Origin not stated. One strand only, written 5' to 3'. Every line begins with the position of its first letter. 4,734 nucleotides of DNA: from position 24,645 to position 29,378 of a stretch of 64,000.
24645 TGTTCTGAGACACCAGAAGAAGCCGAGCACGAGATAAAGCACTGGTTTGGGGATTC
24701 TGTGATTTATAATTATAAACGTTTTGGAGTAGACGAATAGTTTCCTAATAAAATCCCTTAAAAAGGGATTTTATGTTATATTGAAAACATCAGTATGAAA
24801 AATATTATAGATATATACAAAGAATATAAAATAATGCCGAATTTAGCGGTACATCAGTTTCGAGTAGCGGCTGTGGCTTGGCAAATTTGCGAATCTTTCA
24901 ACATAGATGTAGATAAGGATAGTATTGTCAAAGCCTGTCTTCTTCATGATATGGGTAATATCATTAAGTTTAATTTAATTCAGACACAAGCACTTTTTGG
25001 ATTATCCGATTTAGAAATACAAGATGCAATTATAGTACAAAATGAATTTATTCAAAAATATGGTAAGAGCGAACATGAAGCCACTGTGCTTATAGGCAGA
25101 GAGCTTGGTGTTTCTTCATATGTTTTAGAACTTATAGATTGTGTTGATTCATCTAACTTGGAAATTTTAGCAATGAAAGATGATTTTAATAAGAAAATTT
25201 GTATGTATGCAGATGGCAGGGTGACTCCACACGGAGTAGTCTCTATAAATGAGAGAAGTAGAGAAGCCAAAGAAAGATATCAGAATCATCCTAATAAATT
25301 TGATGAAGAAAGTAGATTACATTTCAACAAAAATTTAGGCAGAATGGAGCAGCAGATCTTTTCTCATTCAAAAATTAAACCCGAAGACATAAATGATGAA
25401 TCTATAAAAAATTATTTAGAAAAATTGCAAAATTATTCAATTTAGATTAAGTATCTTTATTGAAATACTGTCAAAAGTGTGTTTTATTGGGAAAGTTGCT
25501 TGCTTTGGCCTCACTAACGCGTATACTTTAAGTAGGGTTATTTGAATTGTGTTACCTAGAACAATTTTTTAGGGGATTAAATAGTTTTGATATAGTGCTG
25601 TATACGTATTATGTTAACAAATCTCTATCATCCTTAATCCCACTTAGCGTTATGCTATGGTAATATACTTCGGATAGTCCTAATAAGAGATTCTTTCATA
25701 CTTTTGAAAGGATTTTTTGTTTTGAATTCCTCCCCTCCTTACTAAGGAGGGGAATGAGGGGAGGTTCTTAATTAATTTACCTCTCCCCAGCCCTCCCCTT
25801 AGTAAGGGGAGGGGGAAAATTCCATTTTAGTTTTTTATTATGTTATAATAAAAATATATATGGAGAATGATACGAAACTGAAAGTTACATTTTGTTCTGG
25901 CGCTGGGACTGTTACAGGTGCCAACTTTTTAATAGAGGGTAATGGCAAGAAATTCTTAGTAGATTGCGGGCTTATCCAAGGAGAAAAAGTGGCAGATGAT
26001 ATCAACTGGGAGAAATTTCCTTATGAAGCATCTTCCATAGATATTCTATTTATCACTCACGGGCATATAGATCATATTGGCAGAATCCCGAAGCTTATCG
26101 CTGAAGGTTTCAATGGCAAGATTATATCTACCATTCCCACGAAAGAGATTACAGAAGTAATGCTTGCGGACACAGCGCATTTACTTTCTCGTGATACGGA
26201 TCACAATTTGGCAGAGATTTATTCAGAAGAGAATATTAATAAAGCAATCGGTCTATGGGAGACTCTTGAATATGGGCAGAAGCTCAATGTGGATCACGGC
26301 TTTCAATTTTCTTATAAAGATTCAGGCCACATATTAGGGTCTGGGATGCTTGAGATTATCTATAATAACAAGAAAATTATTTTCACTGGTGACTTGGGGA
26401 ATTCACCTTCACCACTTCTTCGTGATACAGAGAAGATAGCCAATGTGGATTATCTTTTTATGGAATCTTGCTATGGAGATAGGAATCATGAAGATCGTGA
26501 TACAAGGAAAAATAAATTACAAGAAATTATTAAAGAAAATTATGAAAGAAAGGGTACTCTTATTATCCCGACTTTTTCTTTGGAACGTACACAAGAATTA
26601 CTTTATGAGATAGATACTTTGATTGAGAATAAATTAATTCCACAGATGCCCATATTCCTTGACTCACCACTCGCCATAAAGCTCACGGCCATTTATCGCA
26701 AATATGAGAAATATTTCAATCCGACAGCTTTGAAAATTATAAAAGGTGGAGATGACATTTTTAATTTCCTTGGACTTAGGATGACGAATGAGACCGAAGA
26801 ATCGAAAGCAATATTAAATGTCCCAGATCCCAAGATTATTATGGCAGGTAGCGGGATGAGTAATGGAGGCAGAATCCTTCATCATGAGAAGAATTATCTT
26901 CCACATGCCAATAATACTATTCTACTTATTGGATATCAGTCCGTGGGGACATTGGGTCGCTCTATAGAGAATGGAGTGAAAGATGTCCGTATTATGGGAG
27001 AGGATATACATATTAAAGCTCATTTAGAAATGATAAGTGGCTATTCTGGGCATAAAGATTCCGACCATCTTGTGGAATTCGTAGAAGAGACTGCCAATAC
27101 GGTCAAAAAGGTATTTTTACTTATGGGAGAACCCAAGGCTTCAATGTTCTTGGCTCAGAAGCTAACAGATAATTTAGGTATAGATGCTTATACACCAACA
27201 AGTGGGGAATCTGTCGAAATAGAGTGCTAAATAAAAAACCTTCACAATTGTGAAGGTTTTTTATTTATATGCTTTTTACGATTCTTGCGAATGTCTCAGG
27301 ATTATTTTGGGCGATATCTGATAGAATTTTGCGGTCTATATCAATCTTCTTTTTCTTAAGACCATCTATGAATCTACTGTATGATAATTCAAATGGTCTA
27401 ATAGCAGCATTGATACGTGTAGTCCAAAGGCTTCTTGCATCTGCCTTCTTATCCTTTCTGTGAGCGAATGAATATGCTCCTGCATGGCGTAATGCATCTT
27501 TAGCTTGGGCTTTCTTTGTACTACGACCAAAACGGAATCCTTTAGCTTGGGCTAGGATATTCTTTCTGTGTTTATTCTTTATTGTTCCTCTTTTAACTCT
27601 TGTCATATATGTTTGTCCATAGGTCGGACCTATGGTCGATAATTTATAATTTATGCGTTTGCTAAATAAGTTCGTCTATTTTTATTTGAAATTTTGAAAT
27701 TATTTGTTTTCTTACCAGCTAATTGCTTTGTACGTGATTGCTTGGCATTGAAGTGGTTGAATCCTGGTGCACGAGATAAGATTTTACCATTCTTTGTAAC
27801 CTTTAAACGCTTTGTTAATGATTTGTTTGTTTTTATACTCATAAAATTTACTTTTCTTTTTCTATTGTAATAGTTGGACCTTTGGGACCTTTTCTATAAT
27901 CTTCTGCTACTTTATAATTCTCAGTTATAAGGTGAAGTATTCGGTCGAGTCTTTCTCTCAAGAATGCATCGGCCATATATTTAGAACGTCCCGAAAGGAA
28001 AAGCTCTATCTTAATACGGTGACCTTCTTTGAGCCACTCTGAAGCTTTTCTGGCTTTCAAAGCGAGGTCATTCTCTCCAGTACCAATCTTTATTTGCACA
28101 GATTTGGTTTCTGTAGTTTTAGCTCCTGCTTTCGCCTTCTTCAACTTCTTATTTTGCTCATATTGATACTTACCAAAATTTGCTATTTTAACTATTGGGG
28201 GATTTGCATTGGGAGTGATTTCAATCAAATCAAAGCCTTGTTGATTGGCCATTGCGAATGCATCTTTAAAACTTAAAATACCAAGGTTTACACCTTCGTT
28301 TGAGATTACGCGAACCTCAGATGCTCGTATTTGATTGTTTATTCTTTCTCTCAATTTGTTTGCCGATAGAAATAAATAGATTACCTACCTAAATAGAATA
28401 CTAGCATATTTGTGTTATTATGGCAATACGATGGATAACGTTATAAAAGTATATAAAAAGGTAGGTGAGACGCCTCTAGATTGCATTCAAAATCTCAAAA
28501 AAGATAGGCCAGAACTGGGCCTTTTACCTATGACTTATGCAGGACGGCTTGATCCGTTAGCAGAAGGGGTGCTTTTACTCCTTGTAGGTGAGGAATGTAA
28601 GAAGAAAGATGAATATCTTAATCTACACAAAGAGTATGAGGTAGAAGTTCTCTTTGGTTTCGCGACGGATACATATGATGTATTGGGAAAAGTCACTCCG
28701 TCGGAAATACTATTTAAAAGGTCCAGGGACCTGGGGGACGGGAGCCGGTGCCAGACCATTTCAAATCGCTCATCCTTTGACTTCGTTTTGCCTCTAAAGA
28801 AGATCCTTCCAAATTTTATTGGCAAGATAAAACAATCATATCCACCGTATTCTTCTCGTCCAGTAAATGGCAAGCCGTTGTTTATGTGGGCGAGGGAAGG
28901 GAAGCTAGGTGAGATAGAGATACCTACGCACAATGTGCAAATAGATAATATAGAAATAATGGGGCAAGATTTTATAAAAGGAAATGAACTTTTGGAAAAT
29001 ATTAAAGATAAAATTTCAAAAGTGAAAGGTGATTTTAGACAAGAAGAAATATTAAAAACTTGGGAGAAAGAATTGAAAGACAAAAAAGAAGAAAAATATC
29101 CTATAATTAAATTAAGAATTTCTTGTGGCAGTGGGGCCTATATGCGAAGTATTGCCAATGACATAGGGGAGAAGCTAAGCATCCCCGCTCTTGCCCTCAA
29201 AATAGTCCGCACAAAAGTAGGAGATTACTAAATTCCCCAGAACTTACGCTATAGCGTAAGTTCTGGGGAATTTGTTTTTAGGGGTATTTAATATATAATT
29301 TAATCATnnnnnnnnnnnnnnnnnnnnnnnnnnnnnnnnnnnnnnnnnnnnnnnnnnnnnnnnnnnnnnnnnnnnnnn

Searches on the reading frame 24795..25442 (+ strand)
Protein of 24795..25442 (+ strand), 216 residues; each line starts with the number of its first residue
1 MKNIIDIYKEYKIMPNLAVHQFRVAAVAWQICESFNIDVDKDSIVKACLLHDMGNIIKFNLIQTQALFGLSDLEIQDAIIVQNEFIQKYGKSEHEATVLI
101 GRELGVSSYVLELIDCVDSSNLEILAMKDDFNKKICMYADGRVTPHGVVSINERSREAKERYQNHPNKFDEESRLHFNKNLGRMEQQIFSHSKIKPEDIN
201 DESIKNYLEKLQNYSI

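Call 25: search_protein_families(library=pfam, proteins=[window:24795-25442:+], max_evalue=0.00001)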
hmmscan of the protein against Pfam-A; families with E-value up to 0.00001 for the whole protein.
window:24795-25442:+ (216 aa): 1 family
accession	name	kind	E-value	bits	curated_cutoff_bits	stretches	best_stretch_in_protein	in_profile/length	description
PF01966.28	HD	-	3.8e-06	27.6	22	1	19-93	3-73/116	HD domain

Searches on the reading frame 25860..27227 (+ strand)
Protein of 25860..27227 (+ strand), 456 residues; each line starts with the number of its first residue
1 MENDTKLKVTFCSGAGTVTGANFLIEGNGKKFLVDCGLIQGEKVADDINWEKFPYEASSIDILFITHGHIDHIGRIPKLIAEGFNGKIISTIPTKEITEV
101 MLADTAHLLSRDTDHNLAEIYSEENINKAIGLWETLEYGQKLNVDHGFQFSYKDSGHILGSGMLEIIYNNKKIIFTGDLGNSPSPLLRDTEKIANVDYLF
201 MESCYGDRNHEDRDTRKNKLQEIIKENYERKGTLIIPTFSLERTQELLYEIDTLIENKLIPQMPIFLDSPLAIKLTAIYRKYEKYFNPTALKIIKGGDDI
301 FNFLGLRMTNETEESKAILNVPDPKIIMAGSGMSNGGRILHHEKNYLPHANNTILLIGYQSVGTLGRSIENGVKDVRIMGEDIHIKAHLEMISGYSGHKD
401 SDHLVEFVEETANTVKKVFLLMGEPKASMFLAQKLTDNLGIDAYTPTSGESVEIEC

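Call 25: search_protein_families(library=pfam, proteins=[window:25860-27227:+], max_evalue=0.00001)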
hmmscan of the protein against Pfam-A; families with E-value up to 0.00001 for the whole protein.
window:25860-27227:+ (456 aa): 5 families
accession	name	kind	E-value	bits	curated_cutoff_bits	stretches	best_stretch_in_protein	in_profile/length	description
PF10996.14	Beta-Casp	-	1.2e-35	123.1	27.7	1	244-369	1-120/120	Beta-Casp domain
PF00753.33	Lactamase_B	-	3e-12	47.3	22.7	1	22-190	8-161/196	Metallo-beta-lactamase superfamily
PF16661.11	Lactamase_B_6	-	2e-11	44.1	27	1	25-179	2-162/193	Metallo-beta-lactamase superfamily domain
PF07521.17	RMMBL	-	1.3e-09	38.3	21.6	1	382-446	1-63/63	Zn-dependent metallo-hydrolase RNA specificity domain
PF12706.13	Lactamase_B_2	-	9.8e-07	29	27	1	32-208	3-170/200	Beta-lactamase superfamily domain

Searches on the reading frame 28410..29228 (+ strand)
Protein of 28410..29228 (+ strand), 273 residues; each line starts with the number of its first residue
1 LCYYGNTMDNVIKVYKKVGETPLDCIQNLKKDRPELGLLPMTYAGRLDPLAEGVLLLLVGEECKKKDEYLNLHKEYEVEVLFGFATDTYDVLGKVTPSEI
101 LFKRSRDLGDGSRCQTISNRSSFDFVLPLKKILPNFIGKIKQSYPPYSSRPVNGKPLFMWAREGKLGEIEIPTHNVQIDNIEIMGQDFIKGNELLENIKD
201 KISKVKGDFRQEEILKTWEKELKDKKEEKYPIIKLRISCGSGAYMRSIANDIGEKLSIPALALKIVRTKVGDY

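Call 25: search_protein_families(library=pfam, proteins=[window:28410-29228:+], max_evalue=0.00001)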
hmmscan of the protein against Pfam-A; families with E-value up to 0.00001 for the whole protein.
window:28410-29228:+ (273 aa): 1 family
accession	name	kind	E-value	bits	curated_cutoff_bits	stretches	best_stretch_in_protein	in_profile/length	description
PF01509.24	TruB_N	-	1.8e-24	87.3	27.3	1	42-185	10-131/149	TruB family pseudouridylate synthase (N terminal domain)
